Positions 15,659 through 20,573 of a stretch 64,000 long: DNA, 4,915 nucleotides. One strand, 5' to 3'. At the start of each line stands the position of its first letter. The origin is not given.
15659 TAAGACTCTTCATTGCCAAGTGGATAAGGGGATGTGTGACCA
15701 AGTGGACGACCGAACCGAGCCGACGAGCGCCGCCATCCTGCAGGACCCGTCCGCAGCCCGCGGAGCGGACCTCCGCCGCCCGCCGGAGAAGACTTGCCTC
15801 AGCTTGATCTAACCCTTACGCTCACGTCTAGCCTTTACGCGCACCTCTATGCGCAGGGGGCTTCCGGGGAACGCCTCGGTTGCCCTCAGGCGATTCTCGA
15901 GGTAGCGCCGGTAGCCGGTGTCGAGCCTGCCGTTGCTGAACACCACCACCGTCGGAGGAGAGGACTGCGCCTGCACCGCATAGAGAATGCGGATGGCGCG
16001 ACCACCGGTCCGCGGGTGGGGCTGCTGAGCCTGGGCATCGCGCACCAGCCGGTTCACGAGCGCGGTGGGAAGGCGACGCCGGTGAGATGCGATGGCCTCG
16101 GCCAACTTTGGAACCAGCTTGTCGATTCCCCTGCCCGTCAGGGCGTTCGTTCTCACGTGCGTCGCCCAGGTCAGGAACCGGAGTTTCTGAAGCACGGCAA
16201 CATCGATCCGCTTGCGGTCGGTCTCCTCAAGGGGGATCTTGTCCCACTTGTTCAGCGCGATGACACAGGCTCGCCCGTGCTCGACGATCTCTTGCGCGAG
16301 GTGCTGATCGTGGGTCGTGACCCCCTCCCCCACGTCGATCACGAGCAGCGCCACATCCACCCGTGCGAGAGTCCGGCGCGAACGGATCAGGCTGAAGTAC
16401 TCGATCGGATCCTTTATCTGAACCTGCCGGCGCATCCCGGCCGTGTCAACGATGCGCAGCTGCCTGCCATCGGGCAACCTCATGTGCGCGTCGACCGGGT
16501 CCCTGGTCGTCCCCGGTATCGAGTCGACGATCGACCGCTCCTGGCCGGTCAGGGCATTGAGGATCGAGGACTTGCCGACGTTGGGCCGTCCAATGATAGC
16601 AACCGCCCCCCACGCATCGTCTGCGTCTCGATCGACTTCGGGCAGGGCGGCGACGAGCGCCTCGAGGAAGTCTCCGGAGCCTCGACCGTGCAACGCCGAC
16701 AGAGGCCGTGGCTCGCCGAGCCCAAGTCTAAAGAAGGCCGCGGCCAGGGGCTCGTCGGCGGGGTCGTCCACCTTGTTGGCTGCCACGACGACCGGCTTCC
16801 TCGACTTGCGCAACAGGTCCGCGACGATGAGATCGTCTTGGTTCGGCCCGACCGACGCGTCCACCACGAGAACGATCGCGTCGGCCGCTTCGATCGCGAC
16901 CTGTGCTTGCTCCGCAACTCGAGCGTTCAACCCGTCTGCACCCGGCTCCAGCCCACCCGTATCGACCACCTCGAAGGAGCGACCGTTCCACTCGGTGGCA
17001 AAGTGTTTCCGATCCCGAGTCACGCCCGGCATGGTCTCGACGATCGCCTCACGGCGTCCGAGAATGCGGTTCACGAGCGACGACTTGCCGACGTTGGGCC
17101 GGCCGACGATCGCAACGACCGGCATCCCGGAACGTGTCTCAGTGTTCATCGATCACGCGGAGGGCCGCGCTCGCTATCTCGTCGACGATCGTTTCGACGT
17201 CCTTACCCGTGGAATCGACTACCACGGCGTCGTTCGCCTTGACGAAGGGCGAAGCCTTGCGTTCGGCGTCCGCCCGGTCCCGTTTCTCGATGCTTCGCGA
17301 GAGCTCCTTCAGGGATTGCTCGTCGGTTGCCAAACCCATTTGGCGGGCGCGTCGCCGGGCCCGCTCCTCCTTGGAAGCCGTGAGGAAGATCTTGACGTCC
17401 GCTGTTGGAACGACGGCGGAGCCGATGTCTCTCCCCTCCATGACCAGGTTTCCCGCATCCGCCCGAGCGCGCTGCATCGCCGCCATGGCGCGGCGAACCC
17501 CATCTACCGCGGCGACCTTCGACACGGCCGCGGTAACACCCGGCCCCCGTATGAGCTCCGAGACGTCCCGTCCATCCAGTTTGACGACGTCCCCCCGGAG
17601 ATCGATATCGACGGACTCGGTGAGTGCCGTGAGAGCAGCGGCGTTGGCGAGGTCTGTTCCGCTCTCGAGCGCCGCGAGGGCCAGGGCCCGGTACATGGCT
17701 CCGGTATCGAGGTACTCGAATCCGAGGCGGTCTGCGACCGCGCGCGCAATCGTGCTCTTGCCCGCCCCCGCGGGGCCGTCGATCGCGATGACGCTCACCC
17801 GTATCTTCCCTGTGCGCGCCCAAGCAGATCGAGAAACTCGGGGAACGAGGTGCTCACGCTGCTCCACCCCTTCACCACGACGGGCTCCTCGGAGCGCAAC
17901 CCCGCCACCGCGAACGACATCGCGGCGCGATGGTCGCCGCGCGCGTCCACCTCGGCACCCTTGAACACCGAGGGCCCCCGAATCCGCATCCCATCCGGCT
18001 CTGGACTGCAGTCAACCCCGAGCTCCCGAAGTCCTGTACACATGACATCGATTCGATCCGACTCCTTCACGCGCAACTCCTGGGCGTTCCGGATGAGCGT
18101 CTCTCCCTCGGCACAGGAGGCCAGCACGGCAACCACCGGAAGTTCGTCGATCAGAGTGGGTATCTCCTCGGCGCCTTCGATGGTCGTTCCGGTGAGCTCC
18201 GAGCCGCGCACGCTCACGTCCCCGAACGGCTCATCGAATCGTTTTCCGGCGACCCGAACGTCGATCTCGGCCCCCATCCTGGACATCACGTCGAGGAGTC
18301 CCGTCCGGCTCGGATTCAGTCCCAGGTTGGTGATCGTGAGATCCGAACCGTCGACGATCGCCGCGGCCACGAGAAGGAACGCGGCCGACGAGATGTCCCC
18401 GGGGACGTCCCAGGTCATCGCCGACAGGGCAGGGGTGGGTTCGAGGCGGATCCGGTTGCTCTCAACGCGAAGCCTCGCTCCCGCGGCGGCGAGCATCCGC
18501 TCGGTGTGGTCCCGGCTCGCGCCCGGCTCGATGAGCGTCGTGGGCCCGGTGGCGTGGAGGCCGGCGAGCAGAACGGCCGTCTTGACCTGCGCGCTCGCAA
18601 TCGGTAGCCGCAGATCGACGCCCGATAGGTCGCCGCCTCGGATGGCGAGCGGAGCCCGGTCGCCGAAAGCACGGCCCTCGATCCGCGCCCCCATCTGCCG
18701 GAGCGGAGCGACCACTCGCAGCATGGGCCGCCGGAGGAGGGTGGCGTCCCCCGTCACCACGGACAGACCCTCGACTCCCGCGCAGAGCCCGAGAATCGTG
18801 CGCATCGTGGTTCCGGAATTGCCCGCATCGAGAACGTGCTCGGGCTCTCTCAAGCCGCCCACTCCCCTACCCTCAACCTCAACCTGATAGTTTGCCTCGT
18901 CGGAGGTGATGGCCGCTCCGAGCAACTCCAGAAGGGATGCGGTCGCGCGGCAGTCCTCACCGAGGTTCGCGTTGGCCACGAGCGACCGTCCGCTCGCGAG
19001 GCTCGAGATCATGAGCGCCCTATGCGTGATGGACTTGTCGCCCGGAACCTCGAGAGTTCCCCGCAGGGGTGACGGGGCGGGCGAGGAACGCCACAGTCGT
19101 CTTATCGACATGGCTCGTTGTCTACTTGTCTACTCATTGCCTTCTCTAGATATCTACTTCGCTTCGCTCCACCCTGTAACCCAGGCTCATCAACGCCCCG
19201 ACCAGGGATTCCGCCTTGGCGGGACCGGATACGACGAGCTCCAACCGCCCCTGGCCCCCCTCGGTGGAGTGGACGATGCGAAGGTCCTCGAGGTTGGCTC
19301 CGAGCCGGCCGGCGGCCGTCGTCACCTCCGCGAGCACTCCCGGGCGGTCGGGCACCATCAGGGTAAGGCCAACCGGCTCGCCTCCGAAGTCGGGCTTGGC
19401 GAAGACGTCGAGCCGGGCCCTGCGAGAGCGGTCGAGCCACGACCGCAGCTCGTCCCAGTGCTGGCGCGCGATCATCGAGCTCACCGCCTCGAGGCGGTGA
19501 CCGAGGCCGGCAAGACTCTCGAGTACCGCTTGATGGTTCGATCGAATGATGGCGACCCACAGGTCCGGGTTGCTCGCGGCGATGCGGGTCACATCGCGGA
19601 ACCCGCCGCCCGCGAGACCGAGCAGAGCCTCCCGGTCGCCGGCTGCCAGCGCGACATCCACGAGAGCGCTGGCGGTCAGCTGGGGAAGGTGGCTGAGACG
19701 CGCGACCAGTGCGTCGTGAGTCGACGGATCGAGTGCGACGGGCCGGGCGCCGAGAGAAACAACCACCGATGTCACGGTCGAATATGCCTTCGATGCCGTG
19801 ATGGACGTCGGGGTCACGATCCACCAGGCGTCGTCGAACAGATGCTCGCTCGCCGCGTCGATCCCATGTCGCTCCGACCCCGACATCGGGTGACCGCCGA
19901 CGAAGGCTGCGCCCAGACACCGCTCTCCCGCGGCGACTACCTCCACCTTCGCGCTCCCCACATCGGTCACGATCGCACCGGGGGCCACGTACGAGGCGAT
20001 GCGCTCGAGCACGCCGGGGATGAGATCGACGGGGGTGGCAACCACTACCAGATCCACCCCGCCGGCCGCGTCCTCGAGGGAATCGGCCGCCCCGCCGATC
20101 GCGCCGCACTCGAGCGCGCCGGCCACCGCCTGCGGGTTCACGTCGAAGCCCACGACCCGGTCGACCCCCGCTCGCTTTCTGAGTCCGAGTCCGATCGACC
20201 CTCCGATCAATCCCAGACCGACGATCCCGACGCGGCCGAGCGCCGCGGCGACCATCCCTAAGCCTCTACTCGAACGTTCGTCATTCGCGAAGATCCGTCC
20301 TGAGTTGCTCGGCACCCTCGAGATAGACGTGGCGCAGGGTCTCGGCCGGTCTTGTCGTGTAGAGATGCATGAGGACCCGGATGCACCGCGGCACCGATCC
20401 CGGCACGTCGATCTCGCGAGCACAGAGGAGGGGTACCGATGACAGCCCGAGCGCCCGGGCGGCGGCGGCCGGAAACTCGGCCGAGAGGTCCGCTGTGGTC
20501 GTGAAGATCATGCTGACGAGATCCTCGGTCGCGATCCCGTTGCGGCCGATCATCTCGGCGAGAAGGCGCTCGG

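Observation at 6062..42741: Recurrent AT-rich palindromic box (core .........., extended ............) in at least 12 intergenic regions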

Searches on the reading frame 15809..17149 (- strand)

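Call 10: search_protein_families(library=pfam, proteins=[window:15809-17149:-])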
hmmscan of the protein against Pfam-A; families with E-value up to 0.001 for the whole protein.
window:15809-17149:- (446 aa): 15 families
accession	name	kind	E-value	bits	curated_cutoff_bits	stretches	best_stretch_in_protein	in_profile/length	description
PF01926.29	MMR_HSR1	-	7.3e-58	194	21.9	2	12-126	2-113/113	50S ribosome-binding GTPase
PF02421.24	FeoB_N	-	6.5e-29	100.9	27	2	183-347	3-154/156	Ferrous iron transport protein B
PF00009.33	GTP_EFTU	-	2.7e-21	76.5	26.5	2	12-134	6-138/188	Elongation factor Tu GTP binding domain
PF14714.11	KH_dom-like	-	7.8e-21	74.6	27.3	1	359-437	1-81/81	KH-domain-like of EngA bacterial GTPase enzymes, C-terminal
PF04548.22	AIG1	-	3.4e-16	59.6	27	2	13-110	4-105/212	AIG1 family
PF00350.29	Dynamin_N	-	5.4e-14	53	27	1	183-217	1-34/168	Dynamin family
PF08477.19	Roc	-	2e-08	34.9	27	0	12-128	2-119/119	Ras of Complex, Roc, domain of DAPkinase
PF03193.22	RsgA_GTPase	-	3.6e-08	33.8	30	0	11-67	108-168/174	RsgA GTPase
PF00071.28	Ras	-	1.3e-06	28.6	21.6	0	183-353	2-160/162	Ras family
PF09439.16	SRPRB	-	2.3e-06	27.6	25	1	10-104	4-88/178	Signal recognition particle receptor beta subunit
PF00005.33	ABC_tran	-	6.3e-06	27.3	25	0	183-218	14-49/137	ABC transporter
PF13191.12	AAA_16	-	8.3e-06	26.8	32.6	0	5-142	19-158/167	AAA ATPase domain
PF03308.22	MeaB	-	0.00012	21.7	23.1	0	282-363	163-241/273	Methylmalonyl Co-A mutase-associated GTPase MeaB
PF05621.17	TniB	-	0.00013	22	22.4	0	2-31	28-57/189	Bacterial TniB protein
PF13401.12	AAA_22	-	0.00094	19.9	27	0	10-52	6-52/130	AAA domain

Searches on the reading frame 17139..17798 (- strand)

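Call 23: search_protein_families(library=pfam, max_evalue=1, proteins=[window:17139-17798:-])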
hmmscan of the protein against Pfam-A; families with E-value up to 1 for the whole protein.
window:17139-17798:- (219 aa): 27 families (the best 25 are shown)
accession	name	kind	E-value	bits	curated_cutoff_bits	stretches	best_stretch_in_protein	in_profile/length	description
PF02224.24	Cytidylate_kin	-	3.3e-70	236.5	26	1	4-211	1-208/211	Cytidylate kinase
PF13189.12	Cytidylate_kin2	-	1.5e-12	48.5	28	1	3-179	1-152/176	Cytidylate kinase-like family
PF13238.12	AAA_18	-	1.1e-09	39.3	29.4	1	4-152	1-110/128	AAA domain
PF13207.12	AAA_17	-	1.1e-06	29.4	27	1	8-41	2-35/136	AAA domain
PF01202.28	SKI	-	1.5e-05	25.7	22.1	1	11-32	2-23/159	Shikimate kinase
PF13671.12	AAA_33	-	5.5e-05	23.9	27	1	3-58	1-56/143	AAA domain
PF01712.25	dNK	-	0.00071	19.8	27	1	4-30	1-27/203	Deoxynucleoside kinase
PF00406.28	ADK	-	0.0024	18.4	26.8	1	8-52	3-47/151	Adenylate kinase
PF00004.35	AAA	-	0.0026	18.6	21.2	1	8-32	5-29/131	ATPase family associated with various cellular activities (AAA)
PF13401.12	AAA_22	-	0.0074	17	27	1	3-31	7-33/130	AAA domain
PF13521.12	AAA_28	-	0.0074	16.9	27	1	4-30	2-28/164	AAA domain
PF02223.23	Thymidylate_kin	-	0.016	15.3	27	0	6-25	1-20/185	Thymidylate kinase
PF05729.18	NACHT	-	0.019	15.2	26.7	1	3-34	2-33/167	NACHT domain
PF00005.33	ABC_tran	-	0.021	15.9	25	1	3-23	13-33/137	ABC transporter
PF00485.24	PRK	-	0.024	14.9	22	1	3-31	1-29/196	Phosphoribulokinase / Uridine kinase family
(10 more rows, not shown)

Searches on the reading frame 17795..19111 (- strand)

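Call 10: search_protein_families(library=pfam, proteins=[window:17795-19111:-])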
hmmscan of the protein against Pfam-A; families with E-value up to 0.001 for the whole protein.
window:17795-19111:- (438 aa): 1 family
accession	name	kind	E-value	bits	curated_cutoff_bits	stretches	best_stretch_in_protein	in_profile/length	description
PF00275.25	EPSP_synthase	-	2.4e-115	386.1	22.8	1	13-429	4-416/417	EPSP synthase (3-phosphoshikimate 1-carboxyvinyltransferase)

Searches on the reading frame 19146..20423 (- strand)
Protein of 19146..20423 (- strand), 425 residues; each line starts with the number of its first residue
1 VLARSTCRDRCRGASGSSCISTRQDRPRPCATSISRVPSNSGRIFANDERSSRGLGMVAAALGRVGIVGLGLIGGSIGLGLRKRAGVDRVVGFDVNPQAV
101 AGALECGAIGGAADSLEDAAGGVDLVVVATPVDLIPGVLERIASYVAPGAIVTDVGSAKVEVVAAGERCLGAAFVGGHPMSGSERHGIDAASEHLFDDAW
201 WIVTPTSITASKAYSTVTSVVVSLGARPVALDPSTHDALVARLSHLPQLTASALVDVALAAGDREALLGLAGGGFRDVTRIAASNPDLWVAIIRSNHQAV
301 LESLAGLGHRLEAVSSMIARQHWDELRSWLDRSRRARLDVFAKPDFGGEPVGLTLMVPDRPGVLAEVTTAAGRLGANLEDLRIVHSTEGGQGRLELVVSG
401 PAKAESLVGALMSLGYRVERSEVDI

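Call 10: search_protein_families(library=pfam, proteins=[window:19146-20423:-])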
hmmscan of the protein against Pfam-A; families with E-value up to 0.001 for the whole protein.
window:19146-20423:- (425 aa): 7 families
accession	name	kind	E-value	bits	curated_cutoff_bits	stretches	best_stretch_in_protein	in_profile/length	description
PF02153.23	PDH_N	-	5.4e-33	114.1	26.5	1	78-227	2-151/154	Prephenate dehydrogenase, nucleotide-binding domain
PF20463.3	PDH_C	-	1.7e-22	80.1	22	1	232-330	1-100/102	Prephenate dehydrogenase, dimerization domain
PF22629.2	ACT_AHAS_ss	-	1.4e-06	28.8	27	1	353-412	1-60/67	AHAS small subunit-like ACT domain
PF03807.23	F420_oxidored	-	4.5e-05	24.4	21.6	1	64-155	1-91/94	NADP oxidoreductase coenzyme F420-dependent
PF01842.31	ACT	-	5.2e-05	23.4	27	1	355-398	5-48/66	ACT domain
PF22190.2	TTHA0829-like_ACT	-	0.00024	21.5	27.4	0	353-385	5-35/70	TTHA0829-like ACT domain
PF13291.12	ACT_4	-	0.00064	20.8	27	0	350-413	6-71/80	ACT domain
